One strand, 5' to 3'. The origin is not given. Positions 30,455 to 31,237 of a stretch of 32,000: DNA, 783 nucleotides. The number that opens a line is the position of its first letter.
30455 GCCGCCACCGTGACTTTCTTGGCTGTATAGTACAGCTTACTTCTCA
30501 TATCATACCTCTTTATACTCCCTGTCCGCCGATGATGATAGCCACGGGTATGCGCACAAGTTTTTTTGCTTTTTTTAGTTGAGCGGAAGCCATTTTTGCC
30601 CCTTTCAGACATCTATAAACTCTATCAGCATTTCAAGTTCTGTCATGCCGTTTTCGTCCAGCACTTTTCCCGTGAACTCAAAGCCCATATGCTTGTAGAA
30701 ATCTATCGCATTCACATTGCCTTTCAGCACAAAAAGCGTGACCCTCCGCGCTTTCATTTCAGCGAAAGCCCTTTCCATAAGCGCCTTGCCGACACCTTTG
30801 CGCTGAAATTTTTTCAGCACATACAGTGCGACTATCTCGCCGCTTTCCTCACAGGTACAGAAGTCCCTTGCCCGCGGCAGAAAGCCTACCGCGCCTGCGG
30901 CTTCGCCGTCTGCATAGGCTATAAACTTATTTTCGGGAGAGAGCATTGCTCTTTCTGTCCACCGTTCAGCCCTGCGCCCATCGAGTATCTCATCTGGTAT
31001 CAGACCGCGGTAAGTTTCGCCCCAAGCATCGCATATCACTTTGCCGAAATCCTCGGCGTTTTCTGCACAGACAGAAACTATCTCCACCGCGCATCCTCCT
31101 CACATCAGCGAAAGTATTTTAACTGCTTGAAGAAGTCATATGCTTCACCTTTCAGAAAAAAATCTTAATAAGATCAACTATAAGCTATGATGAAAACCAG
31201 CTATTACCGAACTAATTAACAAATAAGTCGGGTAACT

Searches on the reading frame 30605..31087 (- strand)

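Call 57: search_protein_families(library=pfam, proteins=[window:30605-31087:-], max_evalue=0.001)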
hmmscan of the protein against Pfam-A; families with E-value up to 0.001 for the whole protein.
window:30605-31087:- (160 aa): 6 families
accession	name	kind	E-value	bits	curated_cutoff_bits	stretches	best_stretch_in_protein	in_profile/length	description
PF00583.31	Acetyltransf_1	-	9.4e-18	65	20.7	1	43-136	24-116/116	Acetyltransferase (GNAT) family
PF13673.13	Acetyltransf_10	-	1.3e-15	58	23.6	1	41-156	20-127/128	Acetyltransferase (GNAT) domain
PF13508.13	Acetyltransf_7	-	1.2e-14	54.9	27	1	55-137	6-83/84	Acetyltransferase (GNAT) domain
PF08445.16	FR47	-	1.7e-08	34.7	22.1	1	76-138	15-79/86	FR47-like protein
PF13527.13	Acetyltransf_9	-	5.8e-08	33.2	25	1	41-138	29-126/127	Acetyltransferase (GNAT) domain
PF13420.13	Acetyltransf_4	-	6.7e-05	23.4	24.3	1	75-142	68-140/155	Acetyltransferase (GNAT) domain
